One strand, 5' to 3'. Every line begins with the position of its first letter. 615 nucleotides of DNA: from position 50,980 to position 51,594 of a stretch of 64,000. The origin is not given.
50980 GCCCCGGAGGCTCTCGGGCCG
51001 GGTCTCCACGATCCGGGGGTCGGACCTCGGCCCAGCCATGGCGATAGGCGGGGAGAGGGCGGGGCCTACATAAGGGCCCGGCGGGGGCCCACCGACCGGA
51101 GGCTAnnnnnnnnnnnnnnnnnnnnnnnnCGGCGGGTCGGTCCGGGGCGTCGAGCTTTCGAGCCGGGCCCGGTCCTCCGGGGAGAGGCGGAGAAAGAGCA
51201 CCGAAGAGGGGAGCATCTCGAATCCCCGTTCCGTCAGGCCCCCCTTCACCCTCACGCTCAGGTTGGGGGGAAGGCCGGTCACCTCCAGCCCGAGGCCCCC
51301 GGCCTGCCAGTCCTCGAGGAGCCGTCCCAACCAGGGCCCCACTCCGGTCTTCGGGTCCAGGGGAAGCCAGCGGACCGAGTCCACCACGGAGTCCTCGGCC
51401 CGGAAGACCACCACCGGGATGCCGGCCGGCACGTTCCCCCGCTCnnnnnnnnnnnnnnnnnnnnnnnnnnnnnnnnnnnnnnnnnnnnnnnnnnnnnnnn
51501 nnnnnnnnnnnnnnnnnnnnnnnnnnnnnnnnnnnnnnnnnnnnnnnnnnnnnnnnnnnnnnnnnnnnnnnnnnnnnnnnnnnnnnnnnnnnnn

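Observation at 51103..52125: Zn-ribbon protein with tandem H-E/D-H-E/D-L-P histidine repeats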

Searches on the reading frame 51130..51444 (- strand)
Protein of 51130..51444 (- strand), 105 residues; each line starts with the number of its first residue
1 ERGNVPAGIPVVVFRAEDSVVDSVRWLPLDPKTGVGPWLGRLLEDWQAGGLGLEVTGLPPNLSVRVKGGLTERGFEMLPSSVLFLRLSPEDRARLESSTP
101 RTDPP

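Call 22: search_protein_representatives(alignment_id=A2)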
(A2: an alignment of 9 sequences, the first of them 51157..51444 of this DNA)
Query: 9 sequences, 96 profile positions. Proteins with E-value up to 0.001 (for the whole library): 31; up to 1e-10: 7; up to 1e-30: 4. The best 31 are listed.
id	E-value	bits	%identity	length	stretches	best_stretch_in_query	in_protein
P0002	3.5e-41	155.3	-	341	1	1-95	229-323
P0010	7.4e-38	144.7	-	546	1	1-96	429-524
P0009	6.6e-35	135.2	-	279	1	1-96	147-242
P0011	1.5e-33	130.9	-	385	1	1-96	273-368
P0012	1.0e-29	118.6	-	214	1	1-96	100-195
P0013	6.8e-27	109.5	-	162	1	4-96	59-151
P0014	3.5e-25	104.0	-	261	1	2-95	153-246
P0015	1.1e-10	57.6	-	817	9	34-67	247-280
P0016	1.4e-10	57.2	-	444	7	14-46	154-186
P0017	1.3e-09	54.2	-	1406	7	36-67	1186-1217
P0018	2.5e-07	46.8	-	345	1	2-92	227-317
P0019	2.6e-07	46.7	-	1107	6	10-69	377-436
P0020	2.8e-07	46.7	-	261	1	6-95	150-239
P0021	6.5e-07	45.5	-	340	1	8-95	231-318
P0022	1.5e-06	44.3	-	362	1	3-95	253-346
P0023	1.7e-06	44.1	-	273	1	8-95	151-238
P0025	1.7e-05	40.9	-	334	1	2-95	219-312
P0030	5.4e-05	39.3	-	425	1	6-93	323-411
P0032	6.8e-05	39.0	-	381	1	8-95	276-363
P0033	1.2e-04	38.3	-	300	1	6-95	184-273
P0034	1.3e-04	38.1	-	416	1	4-92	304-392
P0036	1.6e-04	37.8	-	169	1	2-95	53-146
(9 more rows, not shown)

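Call 29: search_solved_structures(query=A3, max_evalue=10)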
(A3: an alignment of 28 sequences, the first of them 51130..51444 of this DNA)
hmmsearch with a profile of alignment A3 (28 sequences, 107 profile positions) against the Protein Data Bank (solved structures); distinct sequences matched with E-value up to 10: 5.
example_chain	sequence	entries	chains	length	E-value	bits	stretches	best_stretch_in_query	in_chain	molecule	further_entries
1q8c_A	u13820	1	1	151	0.34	14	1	15-104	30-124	Hypothetical protein MG027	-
4ney_A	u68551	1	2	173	0.46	13.5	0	29-74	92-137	Engineered protein OR277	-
4nez_A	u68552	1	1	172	0.48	13.5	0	29-74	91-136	Engineered protein OR276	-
2eky_A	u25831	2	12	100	0.52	13.4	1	21-60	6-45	UPF0045 protein MJ1052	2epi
9l5r_K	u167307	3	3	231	0.59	13.2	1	18-72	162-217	Pre-mRNA-splicing factor SPF27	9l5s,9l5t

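Call 30: find_homologous_proteins(query=A3, max_evalue=0.001)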
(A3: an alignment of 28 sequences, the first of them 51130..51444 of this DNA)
Query A3 (28 sequences) (105 aa, profile of the alignment): 2 proteins with E <= 0.001 among 8000 candidates.
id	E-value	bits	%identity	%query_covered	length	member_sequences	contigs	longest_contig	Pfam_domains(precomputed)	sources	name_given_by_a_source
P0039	8.5e-33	130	24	76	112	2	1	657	-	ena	-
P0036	6.9e-32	127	24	76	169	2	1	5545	-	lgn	-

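Call 31: find_encoding_contigs(protein=P0036, flank=6000, max_places=2)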
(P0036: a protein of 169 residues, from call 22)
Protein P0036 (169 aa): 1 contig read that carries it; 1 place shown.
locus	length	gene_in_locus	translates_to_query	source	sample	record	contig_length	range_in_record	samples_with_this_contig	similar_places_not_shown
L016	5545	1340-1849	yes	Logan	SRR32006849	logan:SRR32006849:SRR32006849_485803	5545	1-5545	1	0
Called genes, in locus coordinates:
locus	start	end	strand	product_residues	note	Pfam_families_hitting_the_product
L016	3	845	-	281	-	?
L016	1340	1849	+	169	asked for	-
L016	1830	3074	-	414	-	PF07690:MFS_1, PF12832:MFS_1_like, PF07690:MFS_1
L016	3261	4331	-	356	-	PF01992:vATP-synt_AC39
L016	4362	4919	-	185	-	PF01991:vATP-synt_E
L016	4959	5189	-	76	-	PF00137:ATP-synt_C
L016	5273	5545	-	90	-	?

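Call 32: find_encoding_contigs(protein=P0022, flank=6000, max_places=2)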
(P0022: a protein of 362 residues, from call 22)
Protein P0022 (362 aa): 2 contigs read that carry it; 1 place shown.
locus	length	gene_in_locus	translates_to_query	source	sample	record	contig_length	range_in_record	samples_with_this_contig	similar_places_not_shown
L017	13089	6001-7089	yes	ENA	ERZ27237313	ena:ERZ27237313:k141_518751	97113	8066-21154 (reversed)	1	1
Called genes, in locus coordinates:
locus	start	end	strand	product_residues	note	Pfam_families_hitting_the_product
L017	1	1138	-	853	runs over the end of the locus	PF13191:AAA_16, PF13401:AAA_22 (faint), PF13424:TPR_12 (faint), PF17874:TPR_MalT (weak)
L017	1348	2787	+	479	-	PF00581:Rhodanese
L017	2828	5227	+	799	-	PF17900:Peptidase_M1_N, PF01433:Peptidase_M1, PF11838:ERAP1_C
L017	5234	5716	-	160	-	-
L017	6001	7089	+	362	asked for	-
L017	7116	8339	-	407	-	PF01571:GCV_T, PF08669:GCV_T_C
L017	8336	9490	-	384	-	PF06849:DUF1246, PF06973:DUF1297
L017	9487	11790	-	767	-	PF01315:Ald_Xan_dh_C, PF02738:MoCoBD_1, PF20256:MoCoBD_2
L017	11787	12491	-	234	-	PF00111:Fer2, PF13085:Fer2_3 (faint), PF01799:Fer2_2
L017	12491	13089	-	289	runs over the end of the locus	PF00941:FAD_binding_5, PF03450:CO_deh_flav_C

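Call 33: find_encoding_contigs(protein=P0014, flank=6000, max_places=2)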
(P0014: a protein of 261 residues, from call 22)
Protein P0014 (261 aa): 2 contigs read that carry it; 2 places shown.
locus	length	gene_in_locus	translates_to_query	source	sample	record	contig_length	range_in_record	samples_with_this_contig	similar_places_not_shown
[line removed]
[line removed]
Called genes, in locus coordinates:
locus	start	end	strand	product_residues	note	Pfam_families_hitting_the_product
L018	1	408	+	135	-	?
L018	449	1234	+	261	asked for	-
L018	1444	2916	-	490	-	PF03951:Gln-synt_N, PF00120:Gln-synt_C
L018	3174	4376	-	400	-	PF16450:Prot_ATP_ID_OB_C, PF05673:DUF815 (weak), PF13191:AAA_16 (faint), PF00004:AAA, PF07724:AAA_2 (weak), PF07728:AAA_5, PF20720:nSTAND3 (weak), PF17862:AAA_lid_3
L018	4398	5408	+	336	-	PF00288:GHMP_kinases_N (weak)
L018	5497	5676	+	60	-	?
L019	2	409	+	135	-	?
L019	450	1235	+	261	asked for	-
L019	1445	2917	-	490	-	PF03951:Gln-synt_N, PF00120:Gln-synt_C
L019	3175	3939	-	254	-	?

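Call 34: predict_structure(alignment_id=A3)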
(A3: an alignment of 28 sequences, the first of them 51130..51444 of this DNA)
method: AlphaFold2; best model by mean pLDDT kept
length: 105 residues; sequences in the alignment: 28
mean_pLDDT: 83.6   pTM: 0.73
mean pLDDT of the five models: 83.6, 83.0, 82.4, 81.7, 78.8
residues with pLDDT >= 90: 45; 70-90: 44; 50-70: 10; < 50: 6
segments of 3 or more residues with pLDDT < 50: 102-105
pLDDT, mean of each block of 10 residues (from residue 1): 68 92 90 86 90 90 86 88 92 75 45
secondary structure, 60 per line:
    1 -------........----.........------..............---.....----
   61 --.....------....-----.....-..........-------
elements in order: E8-15 E20-28 H35-48 E52-56 E63-67 E74-77 E83-87 H89-98

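Call 45: fold_search(model_id=the predicted structure, library=pdb)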
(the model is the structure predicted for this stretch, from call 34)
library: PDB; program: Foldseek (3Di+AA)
matches with E <= 10: 582; with E <= 0.001: 0
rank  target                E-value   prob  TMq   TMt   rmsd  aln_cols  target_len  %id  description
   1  6j2l_A                7.7e-02  0.60  0.27  0.16  11.2        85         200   14  Crystal structure of Bi-functional enzyme (released 2020-01-01)
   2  6j22_B                8.7e-02  0.63  0.31  0.19  10.6        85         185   14  Crystal structure of Bi-functional enzyme (released 2020-01-01)
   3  6j2l_B                8.7e-02  0.60  0.32  0.19   6.6        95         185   14  Crystal structure of Bi-functional enzyme (released 2020-01-01)
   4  6j22_A                8.7e-02  0.57  0.28  0.16  11.2        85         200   14  Crystal structure of Bi-functional enzyme (released 2020-01-01)
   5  3lze                  1.1e-01  0.13  0.19  0.15  13.8       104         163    7  Plasmodium vivax 6-pyruvoyltetrahydropterin synthase (PTPS), E37C catalytic residue mutant (released 2010-04-07)
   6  1zps_B                1.3e-01  0.60  0.30  0.25  10.5        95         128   13  Crystal structure of Methanobacterium thermoautotrophicum phosphoribosyl-AMP cyclohydrolase HisI (released 2005-08-30)
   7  1y13_A                1.3e-01  0.11  0.18  0.15  11.8       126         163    7  Structural Analysis of Plasmodium falciparum 6-pyruvoyl tetrahydropterin synthase (PTPS) (released 2005-01-04)
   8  2a0s_A                1.3e-01  0.11  0.19  0.15  13.8       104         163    7  Crystal structure of 6-pyruvoyl tetrahydropterin synthase (PTPS) from Plasmodium vivax at 2.2 A resolution (released 2005-07-26)
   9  3m0n                  2.1e-01  0.09  0.19  0.15  13.8       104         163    7  Plasmodium vivax 6-pyruvoyltetrahydropterin synthase (PTPS), E37A catalytic residue mutant (released 2010-04-07)
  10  1zps_A                2.7e-01  0.44  0.30  0.26  10.1        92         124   13  Crystal structure of Methanobacterium thermoautotrophicum phosphoribosyl-AMP cyclohydrolase HisI (released 2005-08-30)
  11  4bjz                  4.7e-01  0.08  0.16  0.05  19.2        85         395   14  Crystal structure of 3-hydroxybenzoate 6-hydroxylase uncovers lipid- assisted flavoprotein strategy for regioselective a (released 2013-07-24)
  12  7bgn_E                5.0e-01  0.35  0.31  0.17  10.4        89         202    4  Crystal structure of MtHISN2-AMP complex, a bifunctional enzyme from the histidine biosynthetic pathway (released 2021-05-19)
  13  3c6k_A                6.0e-01  0.72  0.41  0.15   4.0        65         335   15  Crystal structure of human spermine synthase in complex with spermidine and 5-methylthioadenosine (released 2008-02-19)
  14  6p5i_Ak               6.0e-01  0.18  0.22  0.30  10.1        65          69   12  Structure of a mammalian 80S ribosome in complex with the Israeli Acute Paralysis Virus IRES (Class 1) (released 2019-09-18)
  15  4pde                  6.0e-01  0.11  0.25  0.14  10.2       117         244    8  Crystal structure of FdhD in complex with GDP (released 2015-05-20)
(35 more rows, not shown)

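Call 52: search_protein_families(library=pfam, alignment_id=A3, max_evalue=1)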
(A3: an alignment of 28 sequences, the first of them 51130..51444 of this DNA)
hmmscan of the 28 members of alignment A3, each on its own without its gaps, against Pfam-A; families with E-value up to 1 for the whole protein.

A. member 1, window:51130-51444:- (105 aa): 0 families

B. families by the number of members that match (of 28 scanned): 5 families
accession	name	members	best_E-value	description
PF22007.2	DUF6930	2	0.024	Domain of unknown function (DUF6930)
PF04413.22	Glycos_transf_N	1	0.12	3-Deoxy-D-manno-octulosonic-acid transferase (kdotransferase)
PF01737.22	Ycf9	1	0.12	YCF9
PF19686.4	DUF6188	1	0.17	Family of unknown function (DUF6188)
PF22401.1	Csd6-like_dimeriz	1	0.28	Cell-shape determining Csd6 N-terminal dimerization domain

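Call 53: search_protein_families(library=pfam, proteins=[P0018, P0020, P0022, P0023, P0025, P0030, P0032, P0034, P0010, P0014], max_evalue=0.01)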
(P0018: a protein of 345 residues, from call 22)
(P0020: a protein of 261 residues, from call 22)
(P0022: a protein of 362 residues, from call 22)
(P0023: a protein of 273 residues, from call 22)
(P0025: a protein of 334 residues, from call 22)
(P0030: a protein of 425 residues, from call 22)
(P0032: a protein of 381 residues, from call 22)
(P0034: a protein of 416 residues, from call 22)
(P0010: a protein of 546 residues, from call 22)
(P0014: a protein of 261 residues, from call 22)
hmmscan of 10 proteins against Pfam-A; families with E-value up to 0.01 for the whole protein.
P0018 (345 aa): 4 families
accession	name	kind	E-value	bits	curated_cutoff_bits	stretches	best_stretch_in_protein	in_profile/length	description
PF06160.17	EzrA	-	0.00011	21.2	39.6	1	20-192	254-427/557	Septation ring formation regulator, EzrA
PF05911.16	FPP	-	0.00027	19.8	40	1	80-201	676-805/871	Filament-like plant protein, long coiled-coil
PF13851.11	GAS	-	0.0036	17.1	32.3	0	76-162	31-117/200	Growth-arrest specific micro-tubule binding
PF05701.16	WEMBL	-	0.0082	15.4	35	0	23-204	255-423/562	Weak chloroplast movement under blue light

P0020 (261 aa): 0 families

P0022 (362 aa): 0 families

P0023 (273 aa): 0 families

P0025 (334 aa): 1 family
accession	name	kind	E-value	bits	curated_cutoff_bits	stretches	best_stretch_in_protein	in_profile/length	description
PF09486.15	HrpB7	-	0.0033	18.3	29.7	1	127-194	78-140/157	Bacterial type III secretion protein (HrpB7)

P0030 (425 aa): 3 families
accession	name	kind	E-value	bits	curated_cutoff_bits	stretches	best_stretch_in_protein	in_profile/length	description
PF10498.14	IFT57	-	3.7e-06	26.6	40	1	153-272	222-337/360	Intra-flagellar transport protein 57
PF19220.6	Rod_CreS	-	0.00014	21.5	100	1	108-295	10-197/359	Crescentin, rod domain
PF19962.4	EAD9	-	0.0055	16.9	25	1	221-267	11-49/62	Effector-associated domain 9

P0032 (381 aa): 3 families
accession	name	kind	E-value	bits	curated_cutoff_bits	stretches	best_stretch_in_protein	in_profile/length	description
PF14362.11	DUF4407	-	3.5e-05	23.7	31.3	1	26-117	147-230/297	Domain of unknown function (DUF4407)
PF24423.1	OVT1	-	0.0071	17.2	30.9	0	172-237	11-76/100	Major antigen, helical domain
PF12795.12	MscS_porin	-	0.0082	16.2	34.4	1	137-252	12-133/238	Mechanosensitive ion channel porin domain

P0034 (416 aa): 1 family
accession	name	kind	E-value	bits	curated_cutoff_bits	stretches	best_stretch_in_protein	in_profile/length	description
PF24922.1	ACBP4_C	-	0.0076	16.9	31.2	1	232-284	13-65/105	Acyl-CoA-binding domain-containing protein 4-6, C-terminal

P0010 (546 aa): 2 families
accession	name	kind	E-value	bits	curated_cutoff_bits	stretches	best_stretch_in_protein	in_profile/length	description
PF00038.26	Filament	-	0.0014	18.8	40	1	279-377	199-293/313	Intermediate filament protein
PF19220.6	Rod_CreS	-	0.0032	17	100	1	303-436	145-270/359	Crescentin, rod domain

P0014 (261 aa): 0 families

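Call 59: find_homologous_proteins(query=P0025, max_evalue=0.001)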
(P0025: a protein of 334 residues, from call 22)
Query P0025 (334 aa): 12 proteins with E <= 0.001 among 8000 candidates.
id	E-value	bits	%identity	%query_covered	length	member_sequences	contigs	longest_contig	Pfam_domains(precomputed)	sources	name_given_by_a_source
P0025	1.6e-213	726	100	100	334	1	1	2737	-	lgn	-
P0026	1.2e-64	237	60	59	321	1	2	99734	-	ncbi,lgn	-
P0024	2.3e-62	229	52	77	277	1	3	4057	-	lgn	-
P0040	2.9e-61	226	59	59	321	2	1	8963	-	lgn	-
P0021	1.7e-59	220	49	87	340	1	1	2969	-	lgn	-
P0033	4.5e-58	215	60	57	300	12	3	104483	-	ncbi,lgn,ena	-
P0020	1.2e-57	214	56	60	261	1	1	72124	-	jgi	jgi:hypothetical protein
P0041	1.4e-56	210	50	89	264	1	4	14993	-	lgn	-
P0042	7.9e-52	195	47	67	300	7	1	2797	-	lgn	-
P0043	1.2e-51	194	47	75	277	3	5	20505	-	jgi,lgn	jgi:hypothetical protein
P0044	5.9e-51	192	46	67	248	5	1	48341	-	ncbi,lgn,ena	-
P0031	1.5e-33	135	41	75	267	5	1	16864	-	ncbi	-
